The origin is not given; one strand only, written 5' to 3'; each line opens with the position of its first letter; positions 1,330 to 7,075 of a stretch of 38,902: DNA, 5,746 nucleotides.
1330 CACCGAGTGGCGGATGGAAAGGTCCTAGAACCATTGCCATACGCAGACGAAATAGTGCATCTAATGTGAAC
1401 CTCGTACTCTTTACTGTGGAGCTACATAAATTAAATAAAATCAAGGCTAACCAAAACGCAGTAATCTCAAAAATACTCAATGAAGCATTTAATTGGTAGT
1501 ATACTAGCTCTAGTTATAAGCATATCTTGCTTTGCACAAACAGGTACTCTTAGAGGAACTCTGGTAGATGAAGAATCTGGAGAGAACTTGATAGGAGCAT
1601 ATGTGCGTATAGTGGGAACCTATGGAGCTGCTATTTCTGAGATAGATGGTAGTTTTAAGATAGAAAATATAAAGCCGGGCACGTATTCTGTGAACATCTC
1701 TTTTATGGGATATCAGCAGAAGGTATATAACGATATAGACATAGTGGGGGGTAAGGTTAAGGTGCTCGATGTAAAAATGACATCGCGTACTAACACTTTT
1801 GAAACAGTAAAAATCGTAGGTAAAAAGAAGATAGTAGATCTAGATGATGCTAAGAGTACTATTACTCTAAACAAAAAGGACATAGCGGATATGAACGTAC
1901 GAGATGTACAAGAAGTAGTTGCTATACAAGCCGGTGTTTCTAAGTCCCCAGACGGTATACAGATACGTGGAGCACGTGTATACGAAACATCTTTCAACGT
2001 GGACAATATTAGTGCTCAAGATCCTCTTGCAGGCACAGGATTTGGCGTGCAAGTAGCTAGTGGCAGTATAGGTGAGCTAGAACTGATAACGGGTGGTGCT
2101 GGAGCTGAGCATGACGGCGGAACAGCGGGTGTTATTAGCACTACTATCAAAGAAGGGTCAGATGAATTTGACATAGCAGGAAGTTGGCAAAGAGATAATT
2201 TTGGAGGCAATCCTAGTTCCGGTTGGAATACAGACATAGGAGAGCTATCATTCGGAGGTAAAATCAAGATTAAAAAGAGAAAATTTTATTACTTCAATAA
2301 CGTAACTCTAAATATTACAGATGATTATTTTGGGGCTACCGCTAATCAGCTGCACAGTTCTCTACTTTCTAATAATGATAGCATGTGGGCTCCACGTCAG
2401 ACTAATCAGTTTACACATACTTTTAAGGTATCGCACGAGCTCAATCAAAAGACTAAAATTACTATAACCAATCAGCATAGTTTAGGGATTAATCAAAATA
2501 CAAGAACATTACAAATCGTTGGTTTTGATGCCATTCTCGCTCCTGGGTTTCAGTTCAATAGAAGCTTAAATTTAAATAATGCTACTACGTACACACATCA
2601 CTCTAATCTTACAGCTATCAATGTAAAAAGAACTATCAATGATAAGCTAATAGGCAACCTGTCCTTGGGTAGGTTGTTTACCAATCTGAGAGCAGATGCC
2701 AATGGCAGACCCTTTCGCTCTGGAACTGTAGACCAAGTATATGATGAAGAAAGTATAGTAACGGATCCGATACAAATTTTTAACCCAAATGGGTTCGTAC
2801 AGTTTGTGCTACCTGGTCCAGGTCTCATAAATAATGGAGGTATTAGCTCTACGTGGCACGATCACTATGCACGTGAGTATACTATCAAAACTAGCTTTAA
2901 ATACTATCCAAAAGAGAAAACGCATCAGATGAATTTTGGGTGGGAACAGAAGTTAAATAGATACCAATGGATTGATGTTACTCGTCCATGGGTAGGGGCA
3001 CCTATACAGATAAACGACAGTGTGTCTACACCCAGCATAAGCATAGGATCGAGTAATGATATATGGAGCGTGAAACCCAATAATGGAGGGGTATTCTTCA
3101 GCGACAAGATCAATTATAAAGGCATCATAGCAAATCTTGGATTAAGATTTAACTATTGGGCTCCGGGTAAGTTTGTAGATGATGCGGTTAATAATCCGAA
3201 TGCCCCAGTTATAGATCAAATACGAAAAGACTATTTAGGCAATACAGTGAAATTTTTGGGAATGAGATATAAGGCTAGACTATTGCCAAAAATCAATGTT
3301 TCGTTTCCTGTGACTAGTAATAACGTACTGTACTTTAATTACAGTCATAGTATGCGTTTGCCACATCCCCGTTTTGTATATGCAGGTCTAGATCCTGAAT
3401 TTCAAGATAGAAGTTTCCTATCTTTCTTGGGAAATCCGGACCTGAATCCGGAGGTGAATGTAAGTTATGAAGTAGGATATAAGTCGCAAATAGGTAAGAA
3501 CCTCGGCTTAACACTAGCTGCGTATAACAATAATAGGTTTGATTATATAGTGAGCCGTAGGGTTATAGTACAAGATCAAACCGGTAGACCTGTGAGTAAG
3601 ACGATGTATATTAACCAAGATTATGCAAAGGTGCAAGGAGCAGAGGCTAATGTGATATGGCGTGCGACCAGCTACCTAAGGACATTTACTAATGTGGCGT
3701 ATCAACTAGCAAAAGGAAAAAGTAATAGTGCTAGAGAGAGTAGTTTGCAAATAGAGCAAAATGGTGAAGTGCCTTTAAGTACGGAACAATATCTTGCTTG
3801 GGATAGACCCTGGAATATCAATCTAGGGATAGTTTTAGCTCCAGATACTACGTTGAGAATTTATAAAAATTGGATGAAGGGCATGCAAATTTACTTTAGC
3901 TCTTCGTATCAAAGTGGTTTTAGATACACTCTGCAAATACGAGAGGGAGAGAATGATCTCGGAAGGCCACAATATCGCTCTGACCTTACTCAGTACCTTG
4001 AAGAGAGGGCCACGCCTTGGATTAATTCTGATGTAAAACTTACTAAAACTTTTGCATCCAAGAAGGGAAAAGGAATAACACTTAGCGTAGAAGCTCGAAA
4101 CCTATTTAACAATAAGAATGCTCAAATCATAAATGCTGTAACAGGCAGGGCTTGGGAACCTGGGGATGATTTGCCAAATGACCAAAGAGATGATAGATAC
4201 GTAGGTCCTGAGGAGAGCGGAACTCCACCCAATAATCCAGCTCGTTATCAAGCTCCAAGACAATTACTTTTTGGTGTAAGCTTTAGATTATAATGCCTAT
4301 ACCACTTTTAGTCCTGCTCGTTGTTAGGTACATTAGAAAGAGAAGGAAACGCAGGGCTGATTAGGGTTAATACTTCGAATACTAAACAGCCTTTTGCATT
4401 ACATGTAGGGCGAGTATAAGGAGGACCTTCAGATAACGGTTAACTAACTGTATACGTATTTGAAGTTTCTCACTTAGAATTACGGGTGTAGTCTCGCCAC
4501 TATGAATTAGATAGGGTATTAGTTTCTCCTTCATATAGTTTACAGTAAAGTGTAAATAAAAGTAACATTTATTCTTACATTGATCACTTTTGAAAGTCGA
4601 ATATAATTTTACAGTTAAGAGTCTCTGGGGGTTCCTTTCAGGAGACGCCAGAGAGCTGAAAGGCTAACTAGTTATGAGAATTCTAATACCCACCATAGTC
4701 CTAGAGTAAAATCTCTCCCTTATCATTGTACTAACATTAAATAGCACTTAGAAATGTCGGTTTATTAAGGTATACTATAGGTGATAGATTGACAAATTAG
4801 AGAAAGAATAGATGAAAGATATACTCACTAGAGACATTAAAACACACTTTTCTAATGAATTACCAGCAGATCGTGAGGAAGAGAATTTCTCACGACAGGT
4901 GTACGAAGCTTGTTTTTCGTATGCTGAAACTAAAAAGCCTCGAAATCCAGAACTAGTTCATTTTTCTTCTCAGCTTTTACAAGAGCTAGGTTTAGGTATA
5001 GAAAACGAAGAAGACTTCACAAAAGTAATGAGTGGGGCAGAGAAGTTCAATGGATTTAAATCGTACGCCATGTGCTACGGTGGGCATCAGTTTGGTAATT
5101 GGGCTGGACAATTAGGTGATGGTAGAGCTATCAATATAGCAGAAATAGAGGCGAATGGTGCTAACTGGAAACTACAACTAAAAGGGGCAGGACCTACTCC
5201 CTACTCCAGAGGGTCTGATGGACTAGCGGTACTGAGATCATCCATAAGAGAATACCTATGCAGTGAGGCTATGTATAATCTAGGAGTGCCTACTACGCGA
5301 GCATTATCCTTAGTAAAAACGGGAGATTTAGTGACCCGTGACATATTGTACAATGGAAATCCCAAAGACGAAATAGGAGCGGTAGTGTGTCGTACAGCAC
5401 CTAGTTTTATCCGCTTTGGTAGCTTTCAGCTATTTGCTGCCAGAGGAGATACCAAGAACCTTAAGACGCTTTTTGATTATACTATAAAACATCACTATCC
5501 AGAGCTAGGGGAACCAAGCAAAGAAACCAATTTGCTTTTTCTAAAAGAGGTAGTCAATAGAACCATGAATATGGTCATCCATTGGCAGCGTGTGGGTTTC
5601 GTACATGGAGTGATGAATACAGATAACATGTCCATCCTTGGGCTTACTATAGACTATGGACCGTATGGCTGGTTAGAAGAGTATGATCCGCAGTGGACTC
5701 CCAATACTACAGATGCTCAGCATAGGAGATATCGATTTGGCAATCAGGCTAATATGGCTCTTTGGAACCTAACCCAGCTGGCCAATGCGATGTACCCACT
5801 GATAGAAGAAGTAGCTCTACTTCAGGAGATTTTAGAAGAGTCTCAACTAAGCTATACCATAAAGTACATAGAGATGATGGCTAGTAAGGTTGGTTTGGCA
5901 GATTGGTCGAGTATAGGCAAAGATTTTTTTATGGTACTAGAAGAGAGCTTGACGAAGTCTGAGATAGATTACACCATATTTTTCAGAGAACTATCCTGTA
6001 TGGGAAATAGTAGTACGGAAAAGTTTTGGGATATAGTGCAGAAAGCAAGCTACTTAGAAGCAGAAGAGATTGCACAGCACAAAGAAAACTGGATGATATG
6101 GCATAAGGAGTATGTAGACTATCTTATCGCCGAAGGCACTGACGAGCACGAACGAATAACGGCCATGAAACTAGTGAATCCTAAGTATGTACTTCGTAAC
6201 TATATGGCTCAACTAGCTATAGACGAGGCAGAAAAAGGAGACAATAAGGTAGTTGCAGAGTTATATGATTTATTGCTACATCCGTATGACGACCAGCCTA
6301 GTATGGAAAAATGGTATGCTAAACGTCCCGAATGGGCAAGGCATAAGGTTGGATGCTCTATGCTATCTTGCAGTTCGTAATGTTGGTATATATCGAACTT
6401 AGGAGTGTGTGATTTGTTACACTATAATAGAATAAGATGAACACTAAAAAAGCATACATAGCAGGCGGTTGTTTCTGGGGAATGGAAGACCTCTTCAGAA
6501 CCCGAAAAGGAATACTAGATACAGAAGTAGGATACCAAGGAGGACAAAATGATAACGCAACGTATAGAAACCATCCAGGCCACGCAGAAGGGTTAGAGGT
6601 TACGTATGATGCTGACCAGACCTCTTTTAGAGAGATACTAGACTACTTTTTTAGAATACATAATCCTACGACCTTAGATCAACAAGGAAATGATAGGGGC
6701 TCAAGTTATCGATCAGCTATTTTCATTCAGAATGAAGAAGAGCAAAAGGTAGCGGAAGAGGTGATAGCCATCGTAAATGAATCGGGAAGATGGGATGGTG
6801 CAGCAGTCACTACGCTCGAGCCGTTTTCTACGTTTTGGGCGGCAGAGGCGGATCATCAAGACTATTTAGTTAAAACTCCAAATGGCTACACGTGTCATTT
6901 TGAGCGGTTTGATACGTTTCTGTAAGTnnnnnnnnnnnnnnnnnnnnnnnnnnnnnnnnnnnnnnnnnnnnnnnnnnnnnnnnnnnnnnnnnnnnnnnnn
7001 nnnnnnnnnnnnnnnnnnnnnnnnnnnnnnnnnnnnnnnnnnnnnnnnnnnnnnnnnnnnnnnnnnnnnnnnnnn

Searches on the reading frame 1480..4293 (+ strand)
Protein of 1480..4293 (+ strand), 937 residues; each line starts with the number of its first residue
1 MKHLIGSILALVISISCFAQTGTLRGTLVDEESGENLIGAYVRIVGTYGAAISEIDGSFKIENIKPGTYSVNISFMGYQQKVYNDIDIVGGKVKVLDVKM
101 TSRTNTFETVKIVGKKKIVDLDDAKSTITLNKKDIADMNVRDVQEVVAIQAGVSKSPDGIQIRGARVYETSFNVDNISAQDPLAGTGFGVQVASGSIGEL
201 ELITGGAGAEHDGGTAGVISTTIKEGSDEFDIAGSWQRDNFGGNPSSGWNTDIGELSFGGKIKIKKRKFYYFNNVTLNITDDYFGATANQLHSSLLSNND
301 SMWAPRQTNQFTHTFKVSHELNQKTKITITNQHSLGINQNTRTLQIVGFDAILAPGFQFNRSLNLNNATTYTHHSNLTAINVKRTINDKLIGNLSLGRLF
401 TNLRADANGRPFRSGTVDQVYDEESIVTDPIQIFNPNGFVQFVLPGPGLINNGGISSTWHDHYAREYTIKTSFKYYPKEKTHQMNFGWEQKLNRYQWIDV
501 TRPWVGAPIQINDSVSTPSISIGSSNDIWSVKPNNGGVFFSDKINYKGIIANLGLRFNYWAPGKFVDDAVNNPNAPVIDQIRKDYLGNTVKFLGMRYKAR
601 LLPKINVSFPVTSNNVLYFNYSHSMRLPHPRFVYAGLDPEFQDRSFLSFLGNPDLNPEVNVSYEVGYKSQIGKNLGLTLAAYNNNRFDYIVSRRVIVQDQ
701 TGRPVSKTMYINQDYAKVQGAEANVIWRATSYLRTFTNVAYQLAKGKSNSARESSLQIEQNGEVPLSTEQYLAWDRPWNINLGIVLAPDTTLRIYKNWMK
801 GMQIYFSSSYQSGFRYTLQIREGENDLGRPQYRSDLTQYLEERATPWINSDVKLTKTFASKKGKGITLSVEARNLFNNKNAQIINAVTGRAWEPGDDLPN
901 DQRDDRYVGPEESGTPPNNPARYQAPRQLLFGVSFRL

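Call 62: search_protein_families(library=pfam, max_evalue=0.00001, proteins=[window:1480-4293:+])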
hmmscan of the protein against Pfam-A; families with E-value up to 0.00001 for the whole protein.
window:1480-4293:+ (937 aa): 3 families
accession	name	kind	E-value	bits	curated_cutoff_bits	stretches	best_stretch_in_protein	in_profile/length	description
PF00593.30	TonB_dep_Rec_b-barrel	-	1.7e-20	74.8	27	1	360-875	44-436/436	TonB dependent receptor-like, beta-barrel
PF13620.12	CarboxypepD_reg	-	9.4e-13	48.8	32.3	1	23-101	1-82/82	Carboxypeptidase regulatory-like domain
PF13715.12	CarbopepD_reg_2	-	3.1e-12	46.8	32.2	1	25-110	2-86/88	CarboxypepD_reg-like domain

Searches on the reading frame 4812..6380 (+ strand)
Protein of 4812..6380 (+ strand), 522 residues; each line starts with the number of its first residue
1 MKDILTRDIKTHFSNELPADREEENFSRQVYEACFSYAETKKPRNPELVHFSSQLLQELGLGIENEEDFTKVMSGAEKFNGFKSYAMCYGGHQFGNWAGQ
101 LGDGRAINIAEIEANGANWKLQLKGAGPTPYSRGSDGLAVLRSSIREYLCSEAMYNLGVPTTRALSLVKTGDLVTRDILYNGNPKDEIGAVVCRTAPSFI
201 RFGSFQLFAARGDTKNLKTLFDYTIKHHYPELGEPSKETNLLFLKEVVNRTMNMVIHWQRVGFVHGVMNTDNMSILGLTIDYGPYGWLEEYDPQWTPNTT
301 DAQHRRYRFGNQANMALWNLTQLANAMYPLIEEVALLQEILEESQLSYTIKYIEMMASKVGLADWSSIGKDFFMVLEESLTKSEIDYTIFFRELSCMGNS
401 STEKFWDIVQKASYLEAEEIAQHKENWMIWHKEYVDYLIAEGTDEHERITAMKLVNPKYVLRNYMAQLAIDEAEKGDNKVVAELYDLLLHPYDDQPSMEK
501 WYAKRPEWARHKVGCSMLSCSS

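Call 62: search_protein_families(library=pfam, max_evalue=0.00001, proteins=[window:4812-6380:+])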
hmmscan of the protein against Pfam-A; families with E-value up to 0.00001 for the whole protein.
window:4812-6380:+ (522 aa): 1 family
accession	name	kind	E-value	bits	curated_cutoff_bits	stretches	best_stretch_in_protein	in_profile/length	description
PF02696.19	SelO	-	5.5e-122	408.3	22.8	1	34-485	18-462/466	Protein adenylyltransferase SelO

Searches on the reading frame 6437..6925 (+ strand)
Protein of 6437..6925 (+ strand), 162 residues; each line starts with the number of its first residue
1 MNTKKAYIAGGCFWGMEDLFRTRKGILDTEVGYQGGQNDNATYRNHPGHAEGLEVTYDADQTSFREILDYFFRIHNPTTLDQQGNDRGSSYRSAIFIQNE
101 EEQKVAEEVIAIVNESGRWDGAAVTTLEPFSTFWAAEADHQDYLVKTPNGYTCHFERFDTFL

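Call 62: search_protein_families(library=pfam, max_evalue=0.00001, proteins=[window:6437-6925:+])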
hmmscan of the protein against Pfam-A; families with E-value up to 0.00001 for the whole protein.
window:6437-6925:+ (162 aa): 1 family
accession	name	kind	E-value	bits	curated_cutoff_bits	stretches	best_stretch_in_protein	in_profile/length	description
PF01625.27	PMSR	-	2e-54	184.4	23.7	1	5-153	1-153/153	Peptide methionine sulfoxide reductase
